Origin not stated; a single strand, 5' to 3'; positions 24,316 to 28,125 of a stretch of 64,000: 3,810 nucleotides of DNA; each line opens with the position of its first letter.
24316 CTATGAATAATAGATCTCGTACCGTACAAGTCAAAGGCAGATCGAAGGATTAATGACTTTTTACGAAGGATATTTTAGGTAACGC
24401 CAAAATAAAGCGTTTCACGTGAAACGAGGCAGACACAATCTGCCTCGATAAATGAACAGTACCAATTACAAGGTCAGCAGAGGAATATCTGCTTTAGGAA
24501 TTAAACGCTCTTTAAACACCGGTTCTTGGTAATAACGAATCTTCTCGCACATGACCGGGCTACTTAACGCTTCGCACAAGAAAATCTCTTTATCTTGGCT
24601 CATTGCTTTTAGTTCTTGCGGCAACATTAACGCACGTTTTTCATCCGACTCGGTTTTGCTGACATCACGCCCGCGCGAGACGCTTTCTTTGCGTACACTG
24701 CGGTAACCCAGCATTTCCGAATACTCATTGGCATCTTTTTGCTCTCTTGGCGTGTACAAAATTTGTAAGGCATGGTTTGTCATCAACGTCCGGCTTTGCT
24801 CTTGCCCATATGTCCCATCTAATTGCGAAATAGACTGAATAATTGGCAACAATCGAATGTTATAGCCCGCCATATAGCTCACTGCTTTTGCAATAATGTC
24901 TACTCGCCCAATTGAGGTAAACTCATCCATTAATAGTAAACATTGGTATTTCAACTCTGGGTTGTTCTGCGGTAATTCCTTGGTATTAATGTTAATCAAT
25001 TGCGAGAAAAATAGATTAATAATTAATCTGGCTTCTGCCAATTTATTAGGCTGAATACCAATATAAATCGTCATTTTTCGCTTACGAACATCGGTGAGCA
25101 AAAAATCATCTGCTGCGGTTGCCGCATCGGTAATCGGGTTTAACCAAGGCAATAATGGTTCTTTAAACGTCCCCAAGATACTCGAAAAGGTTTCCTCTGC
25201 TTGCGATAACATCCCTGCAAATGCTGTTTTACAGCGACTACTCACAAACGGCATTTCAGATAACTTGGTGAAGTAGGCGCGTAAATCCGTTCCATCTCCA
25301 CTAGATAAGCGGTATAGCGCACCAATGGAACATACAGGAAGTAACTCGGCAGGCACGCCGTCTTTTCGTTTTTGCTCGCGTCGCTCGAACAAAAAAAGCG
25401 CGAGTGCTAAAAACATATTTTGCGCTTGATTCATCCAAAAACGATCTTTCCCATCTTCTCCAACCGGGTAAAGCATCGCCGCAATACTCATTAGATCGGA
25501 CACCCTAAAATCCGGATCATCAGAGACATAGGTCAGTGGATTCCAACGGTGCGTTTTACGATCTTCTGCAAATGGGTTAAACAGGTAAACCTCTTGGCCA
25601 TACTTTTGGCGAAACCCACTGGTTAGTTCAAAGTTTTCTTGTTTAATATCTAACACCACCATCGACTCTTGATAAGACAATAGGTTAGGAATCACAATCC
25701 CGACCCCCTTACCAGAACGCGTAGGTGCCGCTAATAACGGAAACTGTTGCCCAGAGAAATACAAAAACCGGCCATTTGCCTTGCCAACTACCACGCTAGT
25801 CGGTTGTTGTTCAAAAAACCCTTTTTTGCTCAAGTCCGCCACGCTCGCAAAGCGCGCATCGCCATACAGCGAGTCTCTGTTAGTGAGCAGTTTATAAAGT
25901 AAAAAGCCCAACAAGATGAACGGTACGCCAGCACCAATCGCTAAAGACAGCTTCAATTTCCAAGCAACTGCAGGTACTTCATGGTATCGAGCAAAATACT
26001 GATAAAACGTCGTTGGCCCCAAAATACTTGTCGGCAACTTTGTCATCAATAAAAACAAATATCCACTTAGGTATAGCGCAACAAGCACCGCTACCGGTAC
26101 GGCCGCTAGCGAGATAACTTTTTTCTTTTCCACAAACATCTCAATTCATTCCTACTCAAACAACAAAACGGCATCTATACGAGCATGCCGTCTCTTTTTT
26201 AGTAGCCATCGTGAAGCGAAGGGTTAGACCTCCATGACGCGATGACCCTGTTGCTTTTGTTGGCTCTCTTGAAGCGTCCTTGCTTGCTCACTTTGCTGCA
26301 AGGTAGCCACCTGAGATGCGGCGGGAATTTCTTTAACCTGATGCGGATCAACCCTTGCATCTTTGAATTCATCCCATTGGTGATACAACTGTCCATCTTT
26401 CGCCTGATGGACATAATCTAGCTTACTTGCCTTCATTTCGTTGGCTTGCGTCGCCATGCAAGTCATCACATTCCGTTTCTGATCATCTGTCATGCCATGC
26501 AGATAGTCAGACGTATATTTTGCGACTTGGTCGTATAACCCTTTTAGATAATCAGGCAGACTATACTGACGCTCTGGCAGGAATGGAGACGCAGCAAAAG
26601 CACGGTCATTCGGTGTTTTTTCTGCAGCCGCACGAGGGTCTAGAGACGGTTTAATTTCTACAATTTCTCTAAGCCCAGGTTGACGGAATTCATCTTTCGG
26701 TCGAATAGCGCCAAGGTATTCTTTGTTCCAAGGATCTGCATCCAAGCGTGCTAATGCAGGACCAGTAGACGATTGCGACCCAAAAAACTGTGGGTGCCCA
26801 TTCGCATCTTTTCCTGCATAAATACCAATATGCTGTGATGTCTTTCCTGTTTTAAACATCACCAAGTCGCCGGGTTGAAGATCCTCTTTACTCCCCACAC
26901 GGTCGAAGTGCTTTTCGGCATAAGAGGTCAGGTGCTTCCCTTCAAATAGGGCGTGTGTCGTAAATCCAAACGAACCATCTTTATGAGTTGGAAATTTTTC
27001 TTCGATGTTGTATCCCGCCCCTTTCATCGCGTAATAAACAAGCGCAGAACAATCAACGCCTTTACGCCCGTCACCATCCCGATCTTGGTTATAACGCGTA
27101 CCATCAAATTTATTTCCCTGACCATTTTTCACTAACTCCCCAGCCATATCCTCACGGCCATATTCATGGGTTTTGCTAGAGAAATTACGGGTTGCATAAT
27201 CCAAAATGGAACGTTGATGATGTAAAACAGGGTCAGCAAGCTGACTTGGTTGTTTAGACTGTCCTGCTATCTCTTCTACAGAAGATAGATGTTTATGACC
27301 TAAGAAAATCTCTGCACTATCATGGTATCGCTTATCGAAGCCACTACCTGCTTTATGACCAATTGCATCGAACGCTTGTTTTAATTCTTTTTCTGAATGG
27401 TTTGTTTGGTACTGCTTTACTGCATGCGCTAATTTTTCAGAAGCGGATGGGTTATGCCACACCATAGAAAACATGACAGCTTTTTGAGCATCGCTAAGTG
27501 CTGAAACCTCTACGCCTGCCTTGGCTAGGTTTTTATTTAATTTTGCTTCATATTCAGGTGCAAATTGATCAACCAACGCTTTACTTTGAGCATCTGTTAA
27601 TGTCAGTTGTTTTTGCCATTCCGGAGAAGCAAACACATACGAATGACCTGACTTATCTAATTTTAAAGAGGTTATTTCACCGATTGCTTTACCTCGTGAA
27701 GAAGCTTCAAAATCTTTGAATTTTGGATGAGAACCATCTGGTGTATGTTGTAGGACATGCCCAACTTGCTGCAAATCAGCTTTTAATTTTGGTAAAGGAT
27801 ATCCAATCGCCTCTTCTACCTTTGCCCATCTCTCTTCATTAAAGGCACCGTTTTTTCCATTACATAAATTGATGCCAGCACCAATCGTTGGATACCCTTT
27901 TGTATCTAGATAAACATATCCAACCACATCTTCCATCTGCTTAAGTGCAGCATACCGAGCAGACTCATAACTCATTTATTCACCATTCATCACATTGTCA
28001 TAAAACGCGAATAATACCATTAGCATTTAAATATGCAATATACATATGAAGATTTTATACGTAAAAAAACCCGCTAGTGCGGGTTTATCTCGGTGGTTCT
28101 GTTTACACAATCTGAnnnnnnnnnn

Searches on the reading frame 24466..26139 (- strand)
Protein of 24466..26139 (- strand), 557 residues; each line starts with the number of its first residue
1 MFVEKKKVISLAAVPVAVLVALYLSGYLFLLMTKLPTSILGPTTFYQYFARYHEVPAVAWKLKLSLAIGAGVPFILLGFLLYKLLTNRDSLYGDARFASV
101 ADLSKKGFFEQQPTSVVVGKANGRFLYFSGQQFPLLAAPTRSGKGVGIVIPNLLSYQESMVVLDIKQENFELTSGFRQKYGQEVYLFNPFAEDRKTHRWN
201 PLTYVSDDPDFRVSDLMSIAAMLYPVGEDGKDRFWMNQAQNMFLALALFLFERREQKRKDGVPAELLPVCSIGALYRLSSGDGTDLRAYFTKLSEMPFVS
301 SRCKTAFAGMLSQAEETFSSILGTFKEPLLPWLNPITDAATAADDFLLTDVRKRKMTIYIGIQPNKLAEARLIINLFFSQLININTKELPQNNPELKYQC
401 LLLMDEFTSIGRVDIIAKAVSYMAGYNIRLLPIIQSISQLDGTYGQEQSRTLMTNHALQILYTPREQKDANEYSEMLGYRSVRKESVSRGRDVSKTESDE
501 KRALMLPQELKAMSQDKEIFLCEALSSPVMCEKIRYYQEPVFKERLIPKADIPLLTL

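Call 13: search_protein_families(library=pfam, max_evalue=0.001, proteins=[window:24466-26139:-])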
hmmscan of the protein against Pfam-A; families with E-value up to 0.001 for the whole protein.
window:24466-26139:- (557 aa): 3 families
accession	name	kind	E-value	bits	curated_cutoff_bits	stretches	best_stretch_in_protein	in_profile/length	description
PF02534.20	T4SS-DNA_transf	-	6.1e-108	362.1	20.1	1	106-549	22-458/468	Type IV secretory system Conjugative DNA transfer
PF12696.13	TraG-D_C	-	5.7e-25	88.1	22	1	400-514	2-125/126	TraM recognition site of TraD and TraG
PF10412.15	TrwB_AAD_bind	-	7.2e-23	81.5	20.5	1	172-515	51-368/387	Type IV secretion-system coupling protein DNA-binding domain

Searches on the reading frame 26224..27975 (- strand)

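Call 13: search_protein_families(library=pfam, max_evalue=0.001, proteins=[window:26224-27975:-])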
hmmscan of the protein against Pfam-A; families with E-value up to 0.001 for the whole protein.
window:26224-27975:- (583 aa): 1 family
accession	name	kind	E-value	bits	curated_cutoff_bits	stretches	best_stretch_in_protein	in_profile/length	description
PF00877.26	NLPC_P60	-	4.4e-14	52.8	23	1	301-425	8-105/105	NlpC/P60 family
